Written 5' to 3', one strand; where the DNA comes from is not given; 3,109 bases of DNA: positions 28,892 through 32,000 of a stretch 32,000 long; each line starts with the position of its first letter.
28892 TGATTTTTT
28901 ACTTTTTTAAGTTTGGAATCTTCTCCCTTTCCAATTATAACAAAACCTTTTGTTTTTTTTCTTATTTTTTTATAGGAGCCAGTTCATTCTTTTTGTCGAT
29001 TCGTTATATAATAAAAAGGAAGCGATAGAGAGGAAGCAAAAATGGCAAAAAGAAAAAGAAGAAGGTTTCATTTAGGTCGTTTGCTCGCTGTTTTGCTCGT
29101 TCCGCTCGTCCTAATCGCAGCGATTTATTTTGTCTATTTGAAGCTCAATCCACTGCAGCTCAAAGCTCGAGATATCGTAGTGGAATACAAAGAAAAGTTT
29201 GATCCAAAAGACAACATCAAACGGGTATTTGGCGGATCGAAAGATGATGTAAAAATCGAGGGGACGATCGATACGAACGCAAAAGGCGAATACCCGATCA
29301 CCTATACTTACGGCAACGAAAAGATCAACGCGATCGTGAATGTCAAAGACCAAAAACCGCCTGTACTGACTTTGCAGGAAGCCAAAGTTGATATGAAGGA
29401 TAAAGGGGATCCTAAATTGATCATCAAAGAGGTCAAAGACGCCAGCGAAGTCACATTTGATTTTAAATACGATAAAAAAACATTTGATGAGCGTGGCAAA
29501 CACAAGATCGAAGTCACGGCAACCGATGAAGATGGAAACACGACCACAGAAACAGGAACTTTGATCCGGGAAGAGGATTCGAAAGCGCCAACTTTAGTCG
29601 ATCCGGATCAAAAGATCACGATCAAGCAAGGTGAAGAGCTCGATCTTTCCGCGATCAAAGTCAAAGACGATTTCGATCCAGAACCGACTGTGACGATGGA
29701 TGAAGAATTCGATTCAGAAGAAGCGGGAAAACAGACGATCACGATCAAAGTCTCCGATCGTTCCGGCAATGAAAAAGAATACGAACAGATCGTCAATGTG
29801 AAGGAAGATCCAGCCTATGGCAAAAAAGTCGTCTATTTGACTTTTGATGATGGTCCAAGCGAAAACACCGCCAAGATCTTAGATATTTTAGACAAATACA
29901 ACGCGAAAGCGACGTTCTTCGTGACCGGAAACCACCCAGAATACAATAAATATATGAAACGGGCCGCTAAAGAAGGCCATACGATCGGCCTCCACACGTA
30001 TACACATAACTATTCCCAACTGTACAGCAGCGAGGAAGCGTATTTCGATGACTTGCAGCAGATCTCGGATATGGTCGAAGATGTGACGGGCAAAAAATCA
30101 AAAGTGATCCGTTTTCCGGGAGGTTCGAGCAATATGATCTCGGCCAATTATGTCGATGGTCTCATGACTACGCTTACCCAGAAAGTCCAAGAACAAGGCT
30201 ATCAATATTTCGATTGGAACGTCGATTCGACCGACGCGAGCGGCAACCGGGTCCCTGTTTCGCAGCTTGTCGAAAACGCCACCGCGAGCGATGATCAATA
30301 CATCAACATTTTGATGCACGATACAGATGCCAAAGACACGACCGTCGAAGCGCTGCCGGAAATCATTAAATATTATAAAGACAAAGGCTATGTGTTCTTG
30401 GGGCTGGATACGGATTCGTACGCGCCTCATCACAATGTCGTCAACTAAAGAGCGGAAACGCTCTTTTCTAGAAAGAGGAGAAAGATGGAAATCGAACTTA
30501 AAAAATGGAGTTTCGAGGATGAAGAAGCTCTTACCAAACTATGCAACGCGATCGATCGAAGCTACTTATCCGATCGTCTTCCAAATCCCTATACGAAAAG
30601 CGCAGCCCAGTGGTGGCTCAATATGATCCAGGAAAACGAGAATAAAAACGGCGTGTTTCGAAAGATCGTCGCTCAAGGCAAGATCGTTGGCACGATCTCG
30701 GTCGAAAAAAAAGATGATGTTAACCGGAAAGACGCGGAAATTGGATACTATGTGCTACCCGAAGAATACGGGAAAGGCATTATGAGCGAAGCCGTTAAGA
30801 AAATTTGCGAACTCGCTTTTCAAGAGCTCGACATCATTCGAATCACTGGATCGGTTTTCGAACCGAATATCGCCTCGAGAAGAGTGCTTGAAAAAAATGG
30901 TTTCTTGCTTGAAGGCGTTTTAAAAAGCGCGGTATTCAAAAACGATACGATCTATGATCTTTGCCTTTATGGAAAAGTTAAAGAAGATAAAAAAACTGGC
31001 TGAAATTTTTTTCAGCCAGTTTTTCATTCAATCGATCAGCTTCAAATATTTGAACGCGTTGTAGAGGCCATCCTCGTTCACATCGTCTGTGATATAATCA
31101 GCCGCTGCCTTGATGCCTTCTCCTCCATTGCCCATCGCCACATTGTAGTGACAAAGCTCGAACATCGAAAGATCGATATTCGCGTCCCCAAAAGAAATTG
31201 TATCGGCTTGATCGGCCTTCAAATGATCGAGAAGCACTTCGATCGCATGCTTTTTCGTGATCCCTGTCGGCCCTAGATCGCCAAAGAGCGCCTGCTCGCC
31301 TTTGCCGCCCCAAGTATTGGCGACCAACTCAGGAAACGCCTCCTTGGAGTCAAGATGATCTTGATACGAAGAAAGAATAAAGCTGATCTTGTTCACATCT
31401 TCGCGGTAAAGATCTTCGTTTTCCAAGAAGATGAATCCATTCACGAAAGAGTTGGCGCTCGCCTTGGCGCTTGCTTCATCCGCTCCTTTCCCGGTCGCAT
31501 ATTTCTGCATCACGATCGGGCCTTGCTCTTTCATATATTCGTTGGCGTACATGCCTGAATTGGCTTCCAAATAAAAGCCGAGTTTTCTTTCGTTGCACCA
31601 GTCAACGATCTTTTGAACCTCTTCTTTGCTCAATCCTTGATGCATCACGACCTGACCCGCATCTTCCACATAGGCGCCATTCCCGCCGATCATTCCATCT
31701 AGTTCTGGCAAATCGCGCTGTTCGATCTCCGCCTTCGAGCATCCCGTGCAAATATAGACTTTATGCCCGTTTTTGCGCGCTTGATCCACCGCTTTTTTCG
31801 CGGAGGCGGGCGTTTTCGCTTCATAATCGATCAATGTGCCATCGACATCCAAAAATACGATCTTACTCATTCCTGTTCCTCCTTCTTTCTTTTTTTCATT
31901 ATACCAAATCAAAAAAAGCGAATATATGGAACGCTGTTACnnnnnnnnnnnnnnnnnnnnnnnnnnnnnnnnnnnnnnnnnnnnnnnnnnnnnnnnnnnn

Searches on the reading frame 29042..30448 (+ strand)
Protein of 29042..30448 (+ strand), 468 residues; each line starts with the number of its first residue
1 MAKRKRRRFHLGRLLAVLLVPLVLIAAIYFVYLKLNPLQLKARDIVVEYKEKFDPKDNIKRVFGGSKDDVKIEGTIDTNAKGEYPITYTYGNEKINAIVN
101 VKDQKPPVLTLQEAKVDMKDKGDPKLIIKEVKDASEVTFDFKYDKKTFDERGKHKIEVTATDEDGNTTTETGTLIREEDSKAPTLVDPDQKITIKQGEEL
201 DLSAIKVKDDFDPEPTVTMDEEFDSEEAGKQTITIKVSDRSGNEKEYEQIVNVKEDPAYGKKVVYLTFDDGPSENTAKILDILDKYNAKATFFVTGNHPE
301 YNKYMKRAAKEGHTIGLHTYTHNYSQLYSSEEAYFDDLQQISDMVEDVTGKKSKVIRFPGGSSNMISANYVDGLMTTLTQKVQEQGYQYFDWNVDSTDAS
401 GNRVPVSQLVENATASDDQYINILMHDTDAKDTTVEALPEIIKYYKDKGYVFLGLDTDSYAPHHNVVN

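Call 12: search_protein_families(library=pfam, proteins=[window:29042-30448:+])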
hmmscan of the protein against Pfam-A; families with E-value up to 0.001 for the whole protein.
window:29042-30448:+ (468 aa): 6 families
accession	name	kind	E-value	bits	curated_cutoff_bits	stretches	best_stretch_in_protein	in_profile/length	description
PF01522.26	Polysacc_deac_1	-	1.4e-32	112.7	23.1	1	260-368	5-113/124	Polysaccharide deacetylase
PF16403.11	Bact_surface_Ig-like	-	5.6e-11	42.8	27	1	44-94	8-59/71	Bacterial surface protein, Ig-like domain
PF07523.18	Big_3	-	2.7e-09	37.6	21.2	1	66-101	33-68/68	Bacterial Ig-like domain (group 3)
PF10096.14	DUF2334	-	5.8e-06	26.5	26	1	297-346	51-105/203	Uncharacterized protein conserved in bacteria (DUF2334)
PF09136.16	Glucodextran_B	-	0.00027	21.2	27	0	134-175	39-80/83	Glucodextranase, domain B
PF19077.6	Big_13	-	0.00062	20.6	27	0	130-171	55-94/102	Bacterial Ig-like domain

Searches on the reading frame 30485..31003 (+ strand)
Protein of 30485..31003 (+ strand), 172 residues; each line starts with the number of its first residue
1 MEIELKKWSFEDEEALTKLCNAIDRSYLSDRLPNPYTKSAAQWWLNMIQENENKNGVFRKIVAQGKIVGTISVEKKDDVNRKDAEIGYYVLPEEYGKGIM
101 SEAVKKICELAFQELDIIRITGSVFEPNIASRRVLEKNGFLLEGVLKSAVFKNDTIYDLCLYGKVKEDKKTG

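Call 12: search_protein_families(library=pfam, proteins=[window:30485-31003:+])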
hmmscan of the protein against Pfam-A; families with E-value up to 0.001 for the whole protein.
window:30485-31003:+ (172 aa): 4 families
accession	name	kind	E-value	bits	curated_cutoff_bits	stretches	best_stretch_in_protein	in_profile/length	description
PF13302.13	Acetyltransf_3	-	5.4e-23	82.6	25.4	1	4-140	3-137/138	Acetyltransferase (GNAT) domain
PF00583.31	Acetyltransf_1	-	2.9e-13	50.5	20.7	1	32-140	17-116/116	Acetyltransferase (GNAT) family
PF13420.13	Acetyltransf_4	-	4.1e-11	43.6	24.3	1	36-159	29-153/155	Acetyltransferase (GNAT) domain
PF13508.13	Acetyltransf_7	-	0.00011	22.9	27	1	62-140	7-82/84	Acetyltransferase (GNAT) domain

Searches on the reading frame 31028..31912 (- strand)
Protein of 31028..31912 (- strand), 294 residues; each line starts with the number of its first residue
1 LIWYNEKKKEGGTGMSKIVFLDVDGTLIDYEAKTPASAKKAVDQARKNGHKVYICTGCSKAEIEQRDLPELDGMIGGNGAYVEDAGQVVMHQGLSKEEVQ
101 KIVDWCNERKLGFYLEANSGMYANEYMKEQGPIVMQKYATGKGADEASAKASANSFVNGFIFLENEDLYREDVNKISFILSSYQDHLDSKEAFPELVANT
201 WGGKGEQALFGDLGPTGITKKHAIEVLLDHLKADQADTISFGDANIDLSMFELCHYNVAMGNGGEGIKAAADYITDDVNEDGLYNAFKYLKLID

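Call 12: search_protein_families(library=pfam, proteins=[window:31028-31912:-])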
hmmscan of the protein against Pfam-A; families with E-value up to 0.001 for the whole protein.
window:31028-31912:- (294 aa): 4 families
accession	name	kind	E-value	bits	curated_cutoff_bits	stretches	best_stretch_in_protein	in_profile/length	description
PF08282.18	Hydrolase_3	-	2.3e-50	172.1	20.9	1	19-286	1-254/255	haloacid dehalogenase-like hydrolase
PF05116.19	S6PP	-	6.5e-06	26.3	20.3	0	212-265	158-211/247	Sucrose-6F-phosphate phosphohydrolase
PF00702.32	Hydrolase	-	0.0002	22.3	26.4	0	37-72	102-136/191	haloacid dehalogenase-like hydrolase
PF13344.12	Hydrolase_6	-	0.00061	20.2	27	0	19-56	1-37/101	Haloacid dehalogenase-like hydrolase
